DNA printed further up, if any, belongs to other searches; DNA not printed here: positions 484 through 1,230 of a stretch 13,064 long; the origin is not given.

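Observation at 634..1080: AT-rich moron encoding a 144-148-aa membrane-anchored protein between the spanins and the HNH/packaging end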

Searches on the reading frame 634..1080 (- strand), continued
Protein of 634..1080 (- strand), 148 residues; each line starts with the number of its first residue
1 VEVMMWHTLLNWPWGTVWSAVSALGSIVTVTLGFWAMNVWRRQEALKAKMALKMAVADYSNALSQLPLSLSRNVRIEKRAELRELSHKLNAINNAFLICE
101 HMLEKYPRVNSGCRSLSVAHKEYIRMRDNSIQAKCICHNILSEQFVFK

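Call 60: find_encoding_contigs(protein=P0063, flank=6000, max_places=2)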
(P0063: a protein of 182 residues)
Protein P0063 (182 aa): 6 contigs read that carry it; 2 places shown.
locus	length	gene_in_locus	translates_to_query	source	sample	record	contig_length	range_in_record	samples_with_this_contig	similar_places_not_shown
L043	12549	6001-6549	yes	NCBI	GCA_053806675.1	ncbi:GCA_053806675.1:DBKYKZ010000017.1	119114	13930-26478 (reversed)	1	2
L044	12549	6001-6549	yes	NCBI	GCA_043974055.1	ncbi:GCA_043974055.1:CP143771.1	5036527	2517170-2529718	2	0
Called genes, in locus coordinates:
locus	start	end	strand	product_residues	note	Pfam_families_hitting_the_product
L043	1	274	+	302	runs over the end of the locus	-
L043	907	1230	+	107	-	-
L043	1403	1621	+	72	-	-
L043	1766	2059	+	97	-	PF06147:DUF968 (weak), PF16786:RecA_dep_nuc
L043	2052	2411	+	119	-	PF05866:RusA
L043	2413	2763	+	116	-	PF06530:Phage_antitermQ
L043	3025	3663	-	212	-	-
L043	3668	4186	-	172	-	PF28043:KwaA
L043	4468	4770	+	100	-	-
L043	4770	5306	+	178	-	PF00959:Phage_lysozyme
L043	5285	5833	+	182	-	-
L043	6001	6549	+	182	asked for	-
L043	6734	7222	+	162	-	PF07278:DUF1441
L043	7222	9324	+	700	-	PF05876:GpA_ATPase, PF20454:GpA_nuclease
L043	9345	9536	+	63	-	-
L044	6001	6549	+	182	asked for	-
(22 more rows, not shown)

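Call 61: find_encoding_contigs(protein=P0087, flank=6000, max_places=2)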
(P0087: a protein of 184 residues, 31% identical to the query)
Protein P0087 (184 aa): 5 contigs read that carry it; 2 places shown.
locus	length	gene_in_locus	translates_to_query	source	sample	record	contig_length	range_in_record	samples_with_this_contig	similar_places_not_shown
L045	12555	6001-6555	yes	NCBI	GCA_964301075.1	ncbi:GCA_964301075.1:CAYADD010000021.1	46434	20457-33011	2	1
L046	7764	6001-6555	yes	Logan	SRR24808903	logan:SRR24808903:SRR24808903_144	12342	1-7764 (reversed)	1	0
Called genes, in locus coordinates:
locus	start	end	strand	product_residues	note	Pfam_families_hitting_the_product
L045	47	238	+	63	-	-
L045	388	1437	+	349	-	PF01555:N6_N4_Mtase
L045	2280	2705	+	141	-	PF05099:TerB (faint)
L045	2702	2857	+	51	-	PF13064:DUF3927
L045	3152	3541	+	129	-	PF16931:Phage_holin_8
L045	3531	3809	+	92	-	PF05449:Phage_holin_3_7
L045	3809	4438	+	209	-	PF00182:Glyco_hydro_19 (weak)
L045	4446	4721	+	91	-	-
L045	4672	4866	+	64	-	-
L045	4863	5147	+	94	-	PF24729:Acb2_Tad1_hairpin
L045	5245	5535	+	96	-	-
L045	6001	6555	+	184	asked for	-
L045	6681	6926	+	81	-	PF10834:DUF2560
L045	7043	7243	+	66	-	-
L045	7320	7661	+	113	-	-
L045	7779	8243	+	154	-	PF05119:Terminase_4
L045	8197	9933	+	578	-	PF03354:TerL_ATPase, PF20441:TerL_nuclease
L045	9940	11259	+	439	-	PF04860:Phage_portal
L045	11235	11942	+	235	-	PF04586:Peptidase_S78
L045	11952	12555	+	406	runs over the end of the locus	PF05065:Phage_capsid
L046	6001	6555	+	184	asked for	-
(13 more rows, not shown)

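Call 62: find_encoding_contigs(protein=P0088, flank=6000, max_places=2)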
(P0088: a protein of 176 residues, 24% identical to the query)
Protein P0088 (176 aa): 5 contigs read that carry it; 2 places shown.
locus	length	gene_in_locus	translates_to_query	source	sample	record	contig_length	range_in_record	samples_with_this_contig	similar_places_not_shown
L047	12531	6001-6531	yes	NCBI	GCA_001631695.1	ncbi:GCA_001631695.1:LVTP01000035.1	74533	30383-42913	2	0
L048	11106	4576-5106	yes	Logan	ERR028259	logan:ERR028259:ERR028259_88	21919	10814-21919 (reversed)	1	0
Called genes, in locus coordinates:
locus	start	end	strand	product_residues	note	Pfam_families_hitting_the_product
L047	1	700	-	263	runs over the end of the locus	-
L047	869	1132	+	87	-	-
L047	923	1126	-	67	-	-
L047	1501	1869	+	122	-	-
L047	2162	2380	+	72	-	-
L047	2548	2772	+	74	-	PF04971:Phage_holin_2_1, PF16080:Phage_holin_2_3 (weak)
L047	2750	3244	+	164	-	PF00959:Phage_lysozyme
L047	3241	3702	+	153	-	PF03245:Phage_lysis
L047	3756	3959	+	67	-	-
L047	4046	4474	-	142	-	-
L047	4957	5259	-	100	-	-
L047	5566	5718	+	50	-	-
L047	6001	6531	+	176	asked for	-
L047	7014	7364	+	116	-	PF01844:HNH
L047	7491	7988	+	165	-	PF05119:Terminase_4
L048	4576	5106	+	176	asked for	-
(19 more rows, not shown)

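Call 63: find_encoding_contigs(protein=P0067, flank=6000, max_places=2)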
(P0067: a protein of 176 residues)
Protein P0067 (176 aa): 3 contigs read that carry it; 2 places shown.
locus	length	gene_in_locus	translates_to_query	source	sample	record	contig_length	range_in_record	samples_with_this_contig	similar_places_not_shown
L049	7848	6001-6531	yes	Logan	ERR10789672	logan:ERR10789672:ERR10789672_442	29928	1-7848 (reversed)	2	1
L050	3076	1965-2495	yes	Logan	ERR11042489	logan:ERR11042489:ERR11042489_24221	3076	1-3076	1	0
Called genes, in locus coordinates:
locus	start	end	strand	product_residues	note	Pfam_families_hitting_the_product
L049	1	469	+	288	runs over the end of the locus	PF20691:TAGT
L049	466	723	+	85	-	-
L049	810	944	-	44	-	-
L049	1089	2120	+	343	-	PF18024:HTH_50 (faint), PF03592:Terminase_2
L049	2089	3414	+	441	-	PF03237:Terminase_6N (weak), PF17289:Terminase_6C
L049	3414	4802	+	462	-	PF13264:DUF4055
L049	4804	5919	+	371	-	PF04233:Phage_Mu_F (faint)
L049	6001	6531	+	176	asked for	-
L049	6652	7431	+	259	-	-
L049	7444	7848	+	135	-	?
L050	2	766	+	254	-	?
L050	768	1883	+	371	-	PF04233:Phage_Mu_F (faint)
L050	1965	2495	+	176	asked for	-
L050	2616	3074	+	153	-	?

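Call 69: find_related_loci(query=A4, collection=viral_contigs, flank=5000)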
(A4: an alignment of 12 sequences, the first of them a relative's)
Query A4 (145 aa) in viral_contigs; peptide patterns used: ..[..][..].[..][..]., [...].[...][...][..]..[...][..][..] (x = any residue, [..] = any of these).
336 stretches matched a pattern; 50 encode a relative of the query (tblastn E <= 1e-3); 49 distinct loci.
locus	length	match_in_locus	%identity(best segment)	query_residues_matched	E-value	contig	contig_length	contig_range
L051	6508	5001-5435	72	1-145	1e-58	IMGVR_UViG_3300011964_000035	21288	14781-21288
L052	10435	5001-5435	72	1-145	1e-58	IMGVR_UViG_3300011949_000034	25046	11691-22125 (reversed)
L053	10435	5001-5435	72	1-145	1e-58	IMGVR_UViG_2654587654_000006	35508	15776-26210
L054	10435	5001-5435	72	1-145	1e-58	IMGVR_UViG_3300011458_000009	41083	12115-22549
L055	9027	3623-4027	44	10-144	4e-36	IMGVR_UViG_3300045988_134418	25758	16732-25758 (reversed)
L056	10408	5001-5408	44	10-145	1e-33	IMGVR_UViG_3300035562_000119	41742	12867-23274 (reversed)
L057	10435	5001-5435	40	1-145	2e-33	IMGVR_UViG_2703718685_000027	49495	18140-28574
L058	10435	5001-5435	40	1-145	4e-33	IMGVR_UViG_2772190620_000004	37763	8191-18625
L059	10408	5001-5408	41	10-145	3e-32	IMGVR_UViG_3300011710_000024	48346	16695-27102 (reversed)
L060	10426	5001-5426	44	3-145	3e-32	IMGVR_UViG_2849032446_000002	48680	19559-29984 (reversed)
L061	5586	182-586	44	10-144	2e-31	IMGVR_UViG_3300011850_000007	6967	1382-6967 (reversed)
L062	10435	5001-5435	43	1-145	6e-31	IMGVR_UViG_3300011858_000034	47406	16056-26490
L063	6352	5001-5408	41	10-145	6e-31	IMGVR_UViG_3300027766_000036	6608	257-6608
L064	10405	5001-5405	42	10-144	7e-30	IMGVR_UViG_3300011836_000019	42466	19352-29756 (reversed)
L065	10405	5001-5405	42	10-144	3e-30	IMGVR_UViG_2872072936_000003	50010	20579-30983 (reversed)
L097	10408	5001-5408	38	10-145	4e-23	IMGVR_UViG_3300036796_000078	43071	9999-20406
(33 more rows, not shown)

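Call 70: find_related_loci(query=A5, collection=viral_contigs, flank=5000)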
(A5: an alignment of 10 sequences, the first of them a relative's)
Query A5 (182 aa) in viral_contigs; peptide patterns used: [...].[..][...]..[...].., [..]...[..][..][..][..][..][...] (x = any residue, [..] = any of these).
244 stretches matched a pattern; 76 encode a relative of the query (tblastn E <= 1e-3); 76 distinct loci.
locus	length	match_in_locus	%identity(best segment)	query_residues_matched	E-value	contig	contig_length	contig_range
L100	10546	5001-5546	99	1-182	1e-119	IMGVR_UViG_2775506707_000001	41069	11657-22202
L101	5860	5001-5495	36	13-182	5e-26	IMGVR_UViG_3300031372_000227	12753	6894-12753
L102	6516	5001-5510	31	13-182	5e-24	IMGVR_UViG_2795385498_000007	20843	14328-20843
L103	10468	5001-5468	34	30-182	1e-23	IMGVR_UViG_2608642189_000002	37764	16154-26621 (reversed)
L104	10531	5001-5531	27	6-182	2e-23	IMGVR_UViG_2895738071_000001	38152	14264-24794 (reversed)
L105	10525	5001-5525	30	13-182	1e-22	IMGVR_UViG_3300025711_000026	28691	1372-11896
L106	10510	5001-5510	29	13-182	1e-22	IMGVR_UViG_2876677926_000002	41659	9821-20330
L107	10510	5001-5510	29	13-182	2e-22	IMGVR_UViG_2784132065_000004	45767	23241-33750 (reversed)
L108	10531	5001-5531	27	6-182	2e-22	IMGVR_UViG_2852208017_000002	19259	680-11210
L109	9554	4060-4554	31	13-182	3e-22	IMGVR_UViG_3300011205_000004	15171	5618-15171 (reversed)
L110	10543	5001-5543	28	1-182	7e-22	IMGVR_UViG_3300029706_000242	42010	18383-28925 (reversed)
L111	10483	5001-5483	31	28-182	2e-21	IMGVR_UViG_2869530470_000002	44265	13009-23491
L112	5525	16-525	27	13-182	2e-21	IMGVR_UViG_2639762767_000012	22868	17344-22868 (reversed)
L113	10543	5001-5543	28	1-182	4e-21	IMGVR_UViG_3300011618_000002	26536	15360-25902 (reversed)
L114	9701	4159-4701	28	1-182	4e-21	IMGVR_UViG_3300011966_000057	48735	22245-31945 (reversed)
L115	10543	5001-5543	28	1-182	5e-21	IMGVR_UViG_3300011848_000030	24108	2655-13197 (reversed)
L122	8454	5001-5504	30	13-173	9e-20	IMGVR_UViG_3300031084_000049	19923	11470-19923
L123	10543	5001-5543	28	1-182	1e-19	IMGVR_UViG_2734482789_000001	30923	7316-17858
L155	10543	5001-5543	27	1-182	1e-15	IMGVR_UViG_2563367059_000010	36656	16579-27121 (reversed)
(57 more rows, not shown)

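Call 90: search_solved_structures(query=A3, max_evalue=1)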
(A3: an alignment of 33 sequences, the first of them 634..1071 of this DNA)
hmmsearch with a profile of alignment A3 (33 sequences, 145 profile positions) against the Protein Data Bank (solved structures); distinct sequences matched with E-value up to 1: 7.
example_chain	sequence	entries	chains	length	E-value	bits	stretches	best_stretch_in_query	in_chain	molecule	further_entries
6e11_1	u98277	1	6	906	0.05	16.7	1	53-132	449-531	Heat shock protein 101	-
6e10_1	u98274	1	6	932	0.05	16.6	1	53-132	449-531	Heat shock protein 101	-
2v66_B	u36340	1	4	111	0.24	14.4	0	46-105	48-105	NUCLEAR DISTRIBUTION PROTEIN NUDE-LIKE 1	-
3cmg_A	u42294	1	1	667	0.28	14.2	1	35-64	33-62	Putative beta-galactosidase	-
5z1a_A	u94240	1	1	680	0.29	14.2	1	35-64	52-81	Putative beta-galactosidase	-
8adl_U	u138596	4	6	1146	0.33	14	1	69-141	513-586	Nitrogen permease regulator 3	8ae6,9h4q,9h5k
2v71_A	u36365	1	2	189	0.36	13.9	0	47-119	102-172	NUCLEAR DISTRIBUTION PROTEIN NUDE-LIKE 1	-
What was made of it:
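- Tried and rejected: PDB sequence search: nothing (call 90).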

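Call 92: search_dna_similar(query=window:637-1068:-, collection=plasmids, mode=protein, max_evalue=0.001, max_rows=15)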
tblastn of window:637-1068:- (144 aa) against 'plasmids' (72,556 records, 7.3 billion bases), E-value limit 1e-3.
Records with a match: 1; places in all: 1; records where one place covers at least 80% of the query: 1.
Best place of each record, by identity: <60% 1.
By first word of the organism name: Salmonella 1.
By predicted mobility (MOB-suite, as given by PLSDB): conjugative 1.
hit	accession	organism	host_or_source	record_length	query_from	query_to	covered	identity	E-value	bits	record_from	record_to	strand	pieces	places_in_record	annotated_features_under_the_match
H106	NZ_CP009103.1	Salmonella enterica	not isolated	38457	15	143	90%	31.9%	1e-4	47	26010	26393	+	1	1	hypothetical protein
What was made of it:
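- Tried and rejected: Plasmids: one weak hit (call 92).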

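Call 102: search_protein_families(library=phrogs, alignment_id=A3, max_evalue=0.001)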
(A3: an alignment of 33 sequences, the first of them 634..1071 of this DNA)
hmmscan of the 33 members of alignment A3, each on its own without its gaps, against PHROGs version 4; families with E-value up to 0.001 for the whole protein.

A. member 1, window:634-1071:- (145 aa): 1 family
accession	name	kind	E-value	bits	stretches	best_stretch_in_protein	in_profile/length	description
phrog_6169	-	unknown function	4.4e-57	193.7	1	4-145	2-164/165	-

B. families by the number of members that match (of 33 scanned): 3 families
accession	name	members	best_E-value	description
phrog_6169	-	33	4.4e-57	-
phrog_17209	-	2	1.9e-06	-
phrog_16957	-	2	3.4e-05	-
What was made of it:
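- On phrog_6169: 33 of 33 family members hit it (call 102).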

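Call 103: search_protein_families(library=padloc, alignment_id=A3, max_evalue=0.01)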
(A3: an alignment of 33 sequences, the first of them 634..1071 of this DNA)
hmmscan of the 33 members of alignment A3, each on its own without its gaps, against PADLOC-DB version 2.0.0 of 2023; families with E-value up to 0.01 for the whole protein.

A. member 1, window:634-1071:- (145 aa): 0 families

B. families by the number of members that match (of 33 scanned): 1 family
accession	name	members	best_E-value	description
PDLC00666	Effector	1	0.0071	1TM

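Call 104: search_protein_families(library=pfam, alignment_id=A3, max_evalue=0.01)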
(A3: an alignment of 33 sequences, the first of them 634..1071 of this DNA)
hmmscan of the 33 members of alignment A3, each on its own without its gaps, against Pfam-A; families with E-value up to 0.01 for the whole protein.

A. member 1, window:634-1071:- (145 aa): 0 families

B. families by the number of members that match (of 33 scanned): 6 families
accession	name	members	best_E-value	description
PF08824.15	Serine_rich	1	0.0032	Serine rich protein interaction domain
PF24419.1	Cupin_NOL9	1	0.0042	Polynucleotide 5'-hydroxyl-kinase NOL9, N-terminal domain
PF14316.11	DUF4381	1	0.0059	Domain of unknown function (DUF4381)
PF01291.22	LIF_OSM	1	0.0064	LIF / OSM family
PF08393.18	DHC_N2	1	0.0064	Dynein heavy chain, N-terminal region 2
PF24864.1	DUF7730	1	0.0091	Domain of unknown function (DUF7730)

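Call 106: fold_search(model_id=the predicted structure, library=pdb)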
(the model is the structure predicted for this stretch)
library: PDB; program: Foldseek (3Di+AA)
matches with E <= 10: 185; with E <= 0.001: 0
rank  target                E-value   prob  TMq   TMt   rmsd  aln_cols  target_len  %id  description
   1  7ah0                  3.9e-01  0.63  0.34  0.44   6.4       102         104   13  Crystal structure of the de novo designed two-heme binding protein, 4D2 (released 2021-10-06)
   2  4k0d_A                5.5e-01  0.41  0.29  0.30   7.8       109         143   17  Periplasmic sensor domain of sensor histidine kinase, Adeh_2942 (released 2013-06-12)
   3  4xek_A                6.5e-01  0.44  0.34  0.35   6.0       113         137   17  Pyk2-FAT domain in complex with leupaxin LD4 motif (released 2015-12-30)
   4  3gm1_A                8.2e-01  0.35  0.33  0.34   6.1       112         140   16  Crystal Structure of the Focal Adhesion Targeting (FAT) Domain of Pyk2 in Complex with Paxillin LD4 Motif-Derived Pept (released 2009-05-05)
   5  1k40                  9.2e-01  0.47  0.35  0.39   5.5       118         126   14  crystal structure of the FAT domain of focal adhesion kinase (released 2002-02-06)
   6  5csd_D                9.2e-01  0.28  0.32  0.30  12.5       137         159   10  Ligand binding domain 2 of Penicillium marneffei MP1 protein in complex with arachidonic acids (released 2016-07-27)
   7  8bw8_F                9.2e-01  0.25  0.31  0.21   6.3       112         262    7  Crystal structure of the dCNK-SAM-CRIC-PDZ/dHYP-SAM complex (released 2024-02-21)
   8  6pw8_A                9.7e-01  0.38  0.35  0.39   6.1       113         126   12  Hydrocarbon-Stapled Paxillin Peptide Bound to the Focal Adhesion Targeting (FAT) Domain of the Focal Adhesion Kinase ( (released 2020-07-22)
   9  3gm3                  9.7e-01  0.30  0.33  0.35   7.3       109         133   15  Crystal Structure of the Focal Adhesion Targeting (FAT) Domain of Pyk2 (released 2009-05-05)
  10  1k05_A                1.0e+00  0.41  0.35  0.37   5.6       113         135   12  Crystal structure of the Focal Adhesion Targeting Domain of Focal Adhesion Kinase (released 2002-01-30)
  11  8bsa_B                1.1e+00  0.77  0.49  0.46   4.5       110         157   13  Vc1313-LBD bound to D-arginine (released 2023-06-07)
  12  3w8i_A                1.3e+00  0.51  0.39  0.32   4.9        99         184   11  Crystal structure of CCM3 in complex with the C-terminal regulatory domain of MST4 (released 2013-07-03)
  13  1wat_A                1.3e+00  0.33  0.37  0.38   6.9       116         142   16  THE THREE-DIMENSIONAL STRUCTURE OF THE LIGAND-BINDING DOMAIN OF A WILD-TYPE BACTERIAL CHEMOTAXIS RECEPTOR (released 1994-12-20)
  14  3u3f_C                1.3e+00  0.30  0.34  0.37   6.0       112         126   17  Structural basis for the interaction of Pyk2 PAT domain with paxillin LD motifs (released 2012-10-24)
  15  4tvq_B                1.3e+00  0.15  0.30  0.25  21.3       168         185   11  CCM3 in complex with CCM2 LD-like motif (released 2015-03-25)
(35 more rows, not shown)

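Call 110: search_dna_similar(query=L123:5001-5552:+, collection=phages, mode=protein, max_evalue=0.00001, max_rows=25)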
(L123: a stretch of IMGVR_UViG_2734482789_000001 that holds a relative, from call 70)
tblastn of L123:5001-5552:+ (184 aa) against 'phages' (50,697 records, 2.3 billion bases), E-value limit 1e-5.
Records with a match: 2; places in all: 4; records where one place covers at least 80% of the query: 2.
Best place of each record, by identity: >=99% 2.
By first word of the organism name: Salmonella 2.
By host as written in the record: Salmonella enterica 2.
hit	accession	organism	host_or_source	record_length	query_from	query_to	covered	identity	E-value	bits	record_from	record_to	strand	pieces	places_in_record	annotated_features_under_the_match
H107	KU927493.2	Salmonella phage 118970_sal3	Salmonella enterica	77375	1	184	100%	99.5%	4e-97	313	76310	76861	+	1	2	hypothetical protein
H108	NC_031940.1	Salmonella phage 118970_sal3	Salmonella enterica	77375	1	184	100%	99.5%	4e-97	313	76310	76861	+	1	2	hypothetical protein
